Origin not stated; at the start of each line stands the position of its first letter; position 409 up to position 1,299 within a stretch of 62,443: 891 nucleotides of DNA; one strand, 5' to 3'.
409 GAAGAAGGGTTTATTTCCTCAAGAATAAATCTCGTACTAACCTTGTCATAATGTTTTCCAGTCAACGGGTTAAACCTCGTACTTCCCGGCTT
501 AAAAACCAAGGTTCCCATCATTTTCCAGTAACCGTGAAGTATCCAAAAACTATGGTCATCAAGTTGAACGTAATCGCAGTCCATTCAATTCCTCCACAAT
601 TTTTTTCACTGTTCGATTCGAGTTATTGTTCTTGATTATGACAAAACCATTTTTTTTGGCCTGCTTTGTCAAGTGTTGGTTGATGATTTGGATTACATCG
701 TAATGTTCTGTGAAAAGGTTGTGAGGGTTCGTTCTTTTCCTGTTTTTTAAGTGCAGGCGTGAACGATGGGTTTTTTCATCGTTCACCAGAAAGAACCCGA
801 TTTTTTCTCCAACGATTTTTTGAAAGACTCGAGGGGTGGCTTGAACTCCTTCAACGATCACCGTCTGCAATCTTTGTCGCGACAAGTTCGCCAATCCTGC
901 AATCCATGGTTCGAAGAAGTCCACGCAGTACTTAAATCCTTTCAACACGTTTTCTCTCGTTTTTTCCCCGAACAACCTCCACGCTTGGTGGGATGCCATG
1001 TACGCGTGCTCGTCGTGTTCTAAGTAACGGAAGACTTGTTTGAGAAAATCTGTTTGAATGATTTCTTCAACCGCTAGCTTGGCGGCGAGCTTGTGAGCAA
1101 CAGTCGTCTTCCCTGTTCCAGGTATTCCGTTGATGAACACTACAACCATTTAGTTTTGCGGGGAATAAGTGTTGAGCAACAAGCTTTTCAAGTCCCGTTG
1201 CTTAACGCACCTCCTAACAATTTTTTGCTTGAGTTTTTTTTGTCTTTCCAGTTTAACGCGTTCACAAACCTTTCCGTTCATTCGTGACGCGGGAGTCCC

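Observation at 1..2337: Operon of a methylthiotransferase, a P-loop kinase and a nucleotidyltransferase: possible unknown tailoring pathway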

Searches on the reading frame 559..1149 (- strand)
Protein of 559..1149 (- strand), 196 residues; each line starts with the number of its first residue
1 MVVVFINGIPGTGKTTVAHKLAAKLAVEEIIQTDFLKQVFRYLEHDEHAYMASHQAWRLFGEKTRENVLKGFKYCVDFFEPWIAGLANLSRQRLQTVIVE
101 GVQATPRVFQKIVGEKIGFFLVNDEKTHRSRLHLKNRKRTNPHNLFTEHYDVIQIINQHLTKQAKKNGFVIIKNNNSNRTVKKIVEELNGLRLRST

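Call 3: search_protein_families(library=pfam, proteins=[window:559-1149:-], max_evalue=0.1)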
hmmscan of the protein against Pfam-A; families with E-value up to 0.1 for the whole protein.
window:559-1149:- (196 aa): 27 families (the best 25 are shown)
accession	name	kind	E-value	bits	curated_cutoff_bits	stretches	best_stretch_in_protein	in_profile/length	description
PF13238.12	AAA_18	-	1.6e-08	35.5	29.4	1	4-136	1-112/128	AAA domain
PF13671.12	AAA_33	-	2.1e-07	31.8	27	1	3-78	1-77/143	AAA domain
PF20720.3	nSTAND3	-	4.4e-06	26.9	27.2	1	3-47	19-65/155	Novel STAND NTPase 3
PF06414.18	Zeta_toxin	-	1.5e-05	25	22.3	1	2-70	17-93/199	Zeta toxin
PF13207.12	AAA_17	-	2.2e-05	25.2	27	1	8-37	2-31/136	AAA domain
PF03266.21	NTPase_1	-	7.8e-05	23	23.9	1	4-31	2-29/168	NTPase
PF09848.15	SLFN-g3_helicase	-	0.00019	21.2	24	1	2-32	2-26/354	Schlafen group 3, DNA/RNA helicase domain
PF02223.23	Thymidylate_kin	-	0.00033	20.8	27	1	6-29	1-24/185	Thymidylate kinase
PF08433.16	KTI12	-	0.00049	20.1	22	1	1-29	1-29/271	Chromatin associated protein KTI12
PF05729.18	NACHT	-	0.00091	19.5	26.7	1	3-35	2-34/167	NACHT domain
PF00004.35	AAA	-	0.0011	19.8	21.2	1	6-28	3-25/131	ATPase family associated with various cellular activities (AAA)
PF00406.28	ADK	-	0.0011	19.5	26.8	1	7-39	2-34/151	Adenylate kinase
PF13173.12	AAA_14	-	0.0058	17.1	27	1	3-50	4-54/129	AAA domain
PF13521.12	AAA_28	-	0.0065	17.1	27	1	4-34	2-35/164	AAA domain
PF01583.26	APS_kinase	-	0.0072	16.8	21.1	1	2-29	3-30/152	Adenylylsulphate kinase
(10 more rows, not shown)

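Call 4: search_protein_families(library=ncbifam, proteins=[window:559-1149:-], max_evalue=0.1)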
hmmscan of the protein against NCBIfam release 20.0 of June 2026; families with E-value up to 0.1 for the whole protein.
window:559-1149:- (196 aa): 45 families (the best 25 are shown)
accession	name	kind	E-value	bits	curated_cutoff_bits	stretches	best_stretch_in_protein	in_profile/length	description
NF003259.0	PRK04220.1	equivalog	1e-24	87.4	343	1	2-188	93-288/306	2-phosphoglycerate kinase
NF008996.1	PRK12339.1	equivalog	1.6e-23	83.4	250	1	3-188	2-192/193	mevalonate-3-phosphate 5-kinase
NF008994.0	PRK12337.1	equivalog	1.1e-19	70.3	603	1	2-187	263-465/492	2-phosphoglycerate kinase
NF008995.0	PRK12338.1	equivalog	1.9e-19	70.3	434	1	2-188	5-202/319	hypothetical protein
NF003012.0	PRK03839.1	equivalog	1.3e-05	25.2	152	1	4-50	3-49/180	putative kinase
TIGR02173.1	cyt_kin_arch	equivalog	1.7e-05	24.9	102.1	1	2-31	1-30/169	(d)CMP kinase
NF010248.0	PRK13695.1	equivalog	0.00012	21.8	156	1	3-29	5-31/180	NTPase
NF005115.0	PRK06547.1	equivalog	0.00023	20.6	173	1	1-131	15-134/172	hypothetical protein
NF004041.0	PRK05541.1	subfamily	0.00037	20.6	127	1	2-48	8-58/176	adenylyl-sulfate kinase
NF005250.0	PRK06761.1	equivalog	0.00038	19.6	270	1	3-30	5-32/282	hypothetical protein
TIGR01351.1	adk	subfamily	0.00048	19.8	168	1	5-39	3-37/212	adenylate kinase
NF010555.0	PRK13949.1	equivalog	0.00072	19.7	180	1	1-37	1-37/175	shikimate kinase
NF001383.0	PRK00279.2-1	equivalog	0.0012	18.5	225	1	1-83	1-82/212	adenylate kinase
NF002700.0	PRK02496.1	equivalog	0.0014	18.3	262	1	4-40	4-40/184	adenylate kinase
TIGR00041.1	DTMP_kinase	equivalog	0.0015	18.2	83.25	1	4-29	7-31/196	dTMP kinase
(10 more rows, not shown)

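Call 34: search_protein_families(library=padloc, proteins=[window:559-1149:-], max_evalue=0.1)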
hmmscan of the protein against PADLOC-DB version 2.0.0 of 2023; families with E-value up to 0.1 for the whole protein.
window:559-1149:- (196 aa): 9 families
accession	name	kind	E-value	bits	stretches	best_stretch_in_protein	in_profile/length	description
PDLC00915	TRIP13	-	1.3e-06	26.1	1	3-54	65-110/302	TRIP13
PDLC02911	VakA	-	5.8e-06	25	1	6-189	7-160/163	-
PDLC04690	PDC-M51B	-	1.7e-05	22.7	1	2-188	3-183/191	-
PDLC02196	IetA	-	0.00077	17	1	5-28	126-149/374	-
PDLC02195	IetA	-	0.00095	16.6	1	5-26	141-162/395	-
PDLC04140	mad8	-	0.0013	16.3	1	4-37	30-67/314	mads_8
PDLC02350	AbiO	-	0.0014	15.4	0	3-27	194-218/468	AbiO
PDLC04232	IetA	-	0.0023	15.4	1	4-28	119-143/330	-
PDLC03924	MkoC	-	0.0033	13.6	1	4-32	269-297/1136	-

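Call 73: search_solved_structures(query=A4, max_evalue=0.01)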
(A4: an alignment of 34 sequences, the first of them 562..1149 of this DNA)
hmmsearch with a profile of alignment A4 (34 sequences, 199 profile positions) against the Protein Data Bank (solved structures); distinct sequences matched with E-value up to 0.01: 187 (the best 60 are shown).
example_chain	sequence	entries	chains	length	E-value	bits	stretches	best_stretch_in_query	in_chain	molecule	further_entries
9d2f_A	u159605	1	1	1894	1.5e-12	50.6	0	4-50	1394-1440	Adenylate kinase 9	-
9fqr_Xf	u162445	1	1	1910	1.4e-11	47.4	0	7-50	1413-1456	Cilia- and flagella-associated protein 276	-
4cvn_A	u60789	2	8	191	1.1e-07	34.6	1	4-33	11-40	PUTATIVE ADENYLATE KINASE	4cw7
1y63_A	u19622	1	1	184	6.2e-07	32.2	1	6-32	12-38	Lmaj004144AAA protein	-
9fqr_G8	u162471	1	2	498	2.3e-06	30.4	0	7-30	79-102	Adenylate kinase 8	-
5zme_A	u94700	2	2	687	3.5e-06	29.8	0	3-37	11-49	ATPase ARSA1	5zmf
1via_A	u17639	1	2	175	4.9e-06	29.3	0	5-30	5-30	shikimate kinase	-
3n2e_A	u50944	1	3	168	1.4e-05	27.8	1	7-39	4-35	Shikimate kinase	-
1zuh_A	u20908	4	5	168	1.5e-05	27.7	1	5-39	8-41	Shikimate kinase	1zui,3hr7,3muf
3mrs_A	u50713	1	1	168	1.8e-05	27.4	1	5-39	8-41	Shikimate kinase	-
2rhm_A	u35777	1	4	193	1.9e-05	27.4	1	1-43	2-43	Putative kinase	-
2qg6_A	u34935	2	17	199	2.1e-05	27.3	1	3-106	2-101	Nicotinamide riboside kinase 1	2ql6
4loa_A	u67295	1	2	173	2.3e-05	27.1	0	5-30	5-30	De-novo design amidase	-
2p0e_A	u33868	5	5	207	3e-05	26.7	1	3-105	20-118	Nicotinamide riboside kinase 1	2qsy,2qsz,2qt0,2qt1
3a4l_A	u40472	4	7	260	3e-05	26.7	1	5-93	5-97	L-seryl-tRNA(Sec) kinase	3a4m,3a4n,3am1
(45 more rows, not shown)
